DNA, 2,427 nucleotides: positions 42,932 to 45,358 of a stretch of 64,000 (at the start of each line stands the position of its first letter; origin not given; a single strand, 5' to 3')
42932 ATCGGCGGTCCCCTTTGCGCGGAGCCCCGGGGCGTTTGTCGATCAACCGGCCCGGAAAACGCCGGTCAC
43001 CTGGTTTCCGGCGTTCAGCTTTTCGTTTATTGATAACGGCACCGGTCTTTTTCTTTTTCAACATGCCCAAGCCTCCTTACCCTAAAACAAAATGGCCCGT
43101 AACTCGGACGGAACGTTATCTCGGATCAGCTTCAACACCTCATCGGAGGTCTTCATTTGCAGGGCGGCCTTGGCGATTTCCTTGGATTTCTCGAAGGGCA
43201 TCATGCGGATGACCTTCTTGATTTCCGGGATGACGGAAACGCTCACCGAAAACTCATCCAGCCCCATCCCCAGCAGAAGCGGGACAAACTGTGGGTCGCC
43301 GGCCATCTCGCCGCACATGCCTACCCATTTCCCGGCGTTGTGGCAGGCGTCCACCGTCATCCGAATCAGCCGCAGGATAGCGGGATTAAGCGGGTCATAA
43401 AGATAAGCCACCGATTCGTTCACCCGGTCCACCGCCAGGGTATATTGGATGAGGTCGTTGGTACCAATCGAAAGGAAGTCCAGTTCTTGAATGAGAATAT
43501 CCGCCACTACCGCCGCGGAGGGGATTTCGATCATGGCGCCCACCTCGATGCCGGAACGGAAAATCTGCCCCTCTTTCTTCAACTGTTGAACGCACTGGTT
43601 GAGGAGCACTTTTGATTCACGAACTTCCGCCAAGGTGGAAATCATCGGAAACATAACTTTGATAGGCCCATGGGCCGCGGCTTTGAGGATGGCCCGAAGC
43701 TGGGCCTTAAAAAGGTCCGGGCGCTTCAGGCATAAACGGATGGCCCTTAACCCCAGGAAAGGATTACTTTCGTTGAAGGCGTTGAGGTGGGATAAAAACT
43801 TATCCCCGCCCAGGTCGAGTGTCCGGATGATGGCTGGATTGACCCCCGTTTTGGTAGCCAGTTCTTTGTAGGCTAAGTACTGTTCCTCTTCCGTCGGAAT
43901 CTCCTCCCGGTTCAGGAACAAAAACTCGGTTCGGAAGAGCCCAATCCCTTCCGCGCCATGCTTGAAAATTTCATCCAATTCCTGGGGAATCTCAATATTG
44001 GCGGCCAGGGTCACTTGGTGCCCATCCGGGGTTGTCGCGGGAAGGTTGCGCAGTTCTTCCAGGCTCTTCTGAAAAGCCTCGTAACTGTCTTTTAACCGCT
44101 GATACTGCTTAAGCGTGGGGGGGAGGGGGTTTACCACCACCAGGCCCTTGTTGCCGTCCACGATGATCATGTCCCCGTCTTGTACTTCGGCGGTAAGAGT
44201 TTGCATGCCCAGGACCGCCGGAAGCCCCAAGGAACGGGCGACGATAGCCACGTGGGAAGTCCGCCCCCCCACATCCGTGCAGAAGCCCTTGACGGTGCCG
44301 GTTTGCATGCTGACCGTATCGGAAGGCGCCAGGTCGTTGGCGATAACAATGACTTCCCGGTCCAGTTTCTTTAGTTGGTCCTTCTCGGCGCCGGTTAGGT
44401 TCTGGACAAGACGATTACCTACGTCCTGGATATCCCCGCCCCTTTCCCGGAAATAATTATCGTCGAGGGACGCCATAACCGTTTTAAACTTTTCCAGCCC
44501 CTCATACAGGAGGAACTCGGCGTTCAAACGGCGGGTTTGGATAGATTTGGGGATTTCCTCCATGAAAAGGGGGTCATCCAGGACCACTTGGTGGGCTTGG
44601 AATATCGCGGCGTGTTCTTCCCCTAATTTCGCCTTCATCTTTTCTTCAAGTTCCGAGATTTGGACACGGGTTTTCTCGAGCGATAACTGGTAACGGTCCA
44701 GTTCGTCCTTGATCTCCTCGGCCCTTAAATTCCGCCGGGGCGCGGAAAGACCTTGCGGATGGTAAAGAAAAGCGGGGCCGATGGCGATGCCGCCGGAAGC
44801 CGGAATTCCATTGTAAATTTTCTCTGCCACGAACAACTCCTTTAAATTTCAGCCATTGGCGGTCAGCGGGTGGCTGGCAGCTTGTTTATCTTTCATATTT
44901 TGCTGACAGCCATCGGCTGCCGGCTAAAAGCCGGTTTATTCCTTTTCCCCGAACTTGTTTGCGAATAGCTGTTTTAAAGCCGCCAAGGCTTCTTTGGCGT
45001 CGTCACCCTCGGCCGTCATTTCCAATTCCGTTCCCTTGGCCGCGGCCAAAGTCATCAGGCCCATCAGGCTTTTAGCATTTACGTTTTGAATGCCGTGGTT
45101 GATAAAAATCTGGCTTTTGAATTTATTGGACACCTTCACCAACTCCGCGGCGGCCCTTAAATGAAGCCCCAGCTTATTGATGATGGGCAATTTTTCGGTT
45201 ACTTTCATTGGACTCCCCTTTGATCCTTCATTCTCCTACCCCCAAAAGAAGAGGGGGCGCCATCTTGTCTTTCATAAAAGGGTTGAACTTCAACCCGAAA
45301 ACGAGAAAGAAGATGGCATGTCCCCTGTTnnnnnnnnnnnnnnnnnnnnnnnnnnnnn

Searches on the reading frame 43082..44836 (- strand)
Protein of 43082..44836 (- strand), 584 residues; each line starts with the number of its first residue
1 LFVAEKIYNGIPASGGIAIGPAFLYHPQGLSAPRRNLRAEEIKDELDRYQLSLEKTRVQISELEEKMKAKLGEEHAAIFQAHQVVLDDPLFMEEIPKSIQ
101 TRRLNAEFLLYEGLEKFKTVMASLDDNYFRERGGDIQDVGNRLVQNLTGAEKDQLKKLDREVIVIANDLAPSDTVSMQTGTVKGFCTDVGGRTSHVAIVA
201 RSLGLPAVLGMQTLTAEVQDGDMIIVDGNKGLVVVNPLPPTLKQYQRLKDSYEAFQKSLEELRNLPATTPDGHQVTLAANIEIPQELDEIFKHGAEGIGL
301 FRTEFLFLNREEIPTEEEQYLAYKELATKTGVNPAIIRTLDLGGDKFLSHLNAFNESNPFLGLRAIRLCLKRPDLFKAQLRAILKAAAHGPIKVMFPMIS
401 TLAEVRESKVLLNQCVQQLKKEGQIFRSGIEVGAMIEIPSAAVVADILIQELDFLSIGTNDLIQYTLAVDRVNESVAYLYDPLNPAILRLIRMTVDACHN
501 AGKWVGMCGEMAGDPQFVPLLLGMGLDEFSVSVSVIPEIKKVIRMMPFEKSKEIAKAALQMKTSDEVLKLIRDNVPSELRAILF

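Call 3: search_protein_families(library=pfam, proteins=[window:43082-44836:-])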
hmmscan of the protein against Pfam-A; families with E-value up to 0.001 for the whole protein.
window:43082-44836:- (584 aa): 3 families
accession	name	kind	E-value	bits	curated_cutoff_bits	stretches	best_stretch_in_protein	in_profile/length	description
PF02896.24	PEP-utilizers_C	-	1.5e-115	385.8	22.8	1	258-545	3-290/293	PEP-utilising enzyme, PEP-binding domain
PF05524.18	PEP-utilisers_N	-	5.6e-30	104.4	24.4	1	9-132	1-121/121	PEP-utilising enzyme, N-terminal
PF00391.29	PEP-utilizers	-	3.8e-24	84.5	23.1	1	159-231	2-72/72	PEP-utilising enzyme, mobile domain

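Call 4: search_protein_families(library=ncbifam, proteins=[window:43082-44836:-])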
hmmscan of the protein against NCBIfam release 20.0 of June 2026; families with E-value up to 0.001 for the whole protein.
window:43082-44836:- (584 aa): 27 families (the best 25 are shown)
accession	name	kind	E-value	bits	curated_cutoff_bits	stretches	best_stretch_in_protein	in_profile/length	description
TIGR01417.1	PTS_I_fam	equivalog_domain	2.9e-197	656.6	341.7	1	9-571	2-564/565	phosphoenolpyruvate--protein phosphotransferase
NF008382.0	PRK11177.1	equivalog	2.9e-191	637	824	1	9-574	3-568/575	phosphoenolpyruvate-protein phosphotransferase PtsI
NF008283.0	PRK11061.1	equivalog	8.4e-121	404.5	583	1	9-572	172-732/748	phosphoenolpyruvate--protein phosphotransferase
NF005057.0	PRK06464.1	equivalog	7.2e-64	216.2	598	2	331-545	569-787/798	phosphoenolpyruvate synthase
TIGR01418.1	PEP_synth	equivalog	1.2e-61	209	739.75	2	330-543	562-779/784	pyruvate, water dikinase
TIGR01828.1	pyru_phos_dikin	equivalog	3.1e-48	164.4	843.45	2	337-537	633-854/865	pyruvate, phosphate dikinase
NF008478.1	PRK11377.1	equivalog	1.6e-36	126.3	520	1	19-232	259-469/473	dihydroxyacetone kinase phosphoryl donor subunit DhaM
NF006153.0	PRK08296.1-5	subfamily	1.3e-13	50.2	578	1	152-235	524-605/608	hypothetical protein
NF006150.0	PRK08296.1-2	subfamily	5.1e-13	48.1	650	1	151-235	522-604/633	hypothetical protein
NF004531.0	PRK05878.1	equivalog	1.4e-11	43.7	456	1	156-240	379-461/534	pyruvate, phosphate dikinase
NF052631.1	prodigiosin_PigC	equivalog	2.7e-11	42.1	1300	1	182-235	828-881/883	prodigiosin ligase PigC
NF041857.1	RIF_Ptrans_rph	equivalog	6.2e-11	41.4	999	1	180-234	808-862/864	rifamycin-inactivating phosphotransferase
NF006152.0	PRK08296.1-4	equivalog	3.1e-10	39.1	723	1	152-235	526-607/609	hypothetical protein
NF004878.0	PRK06241.1-3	subfamily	3.3e-10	38.7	945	1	181-235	834-888/891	phosphoenolpyruvate synthase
NF006151.0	PRK08296.1-3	equivalog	5e-10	38.5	693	1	168-235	537-602/604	hypothetical protein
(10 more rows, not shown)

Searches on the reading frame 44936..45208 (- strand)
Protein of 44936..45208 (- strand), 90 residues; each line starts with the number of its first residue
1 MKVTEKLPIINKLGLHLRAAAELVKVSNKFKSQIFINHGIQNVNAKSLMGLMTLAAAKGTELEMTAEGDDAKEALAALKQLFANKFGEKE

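Call 3: search_protein_families(library=pfam, proteins=[window:44936-45208:-])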
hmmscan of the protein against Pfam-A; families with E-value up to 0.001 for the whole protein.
window:44936-45208:- (90 aa): 1 family
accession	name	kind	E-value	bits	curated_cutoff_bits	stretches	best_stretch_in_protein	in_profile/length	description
PF00381.24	PTS-HPr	-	4.5e-29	100.8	23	1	4-83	2-80/81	PTS HPr component phosphorylation site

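Call 4: search_protein_families(library=ncbifam, proteins=[window:44936-45208:-])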
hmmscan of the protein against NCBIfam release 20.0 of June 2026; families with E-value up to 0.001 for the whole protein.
window:44936-45208:- (90 aa): 9 families
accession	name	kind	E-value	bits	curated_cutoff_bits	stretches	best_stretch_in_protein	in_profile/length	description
TIGR01003.1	PTS_HPr_family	subfamily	1.2e-25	89.3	47.9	1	5-83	4-82/82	HPr family phosphocarrier protein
NF010354.0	PRK13782.1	equivalog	8.2e-22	77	123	1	4-82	3-81/85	HPr family phosphocarrier protein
NF010352.0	PRK13780.1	equivalog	2.7e-19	68.9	110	1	6-83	5-82/88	phosphocarrier protein HPr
NF008319.0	PRK11109.1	equivalog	6.8e-17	61.8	302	1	4-89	287-375/376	fused PTS fructose transporter subunit IIA/HPr protein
NF008146.0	PRK10897.1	equivalog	1.5e-15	57.3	119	1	1-88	1-89/90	PTS phosphocarrier protein NPr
NF041319.1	PTS-HPr_Halo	equivalog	5e-15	55.7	140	1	9-82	7-83/87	phosphocarrier protein HPr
NF010351.0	PRK13779.1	equivalog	3.7e-14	52.4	766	1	7-89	295-380/503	bifunctional PTS system fructose-specific transporter subunit IIA/HPr protein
NF008478.1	PRK11377.1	equivalog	4.3e-14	52.4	520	1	9-89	162-242/473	dihydroxyacetone kinase phosphoryl donor subunit DhaM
NF008104.0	PRK10850.1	equivalog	5e-13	49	153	1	9-83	8-82/85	phosphocarrier protein Hpr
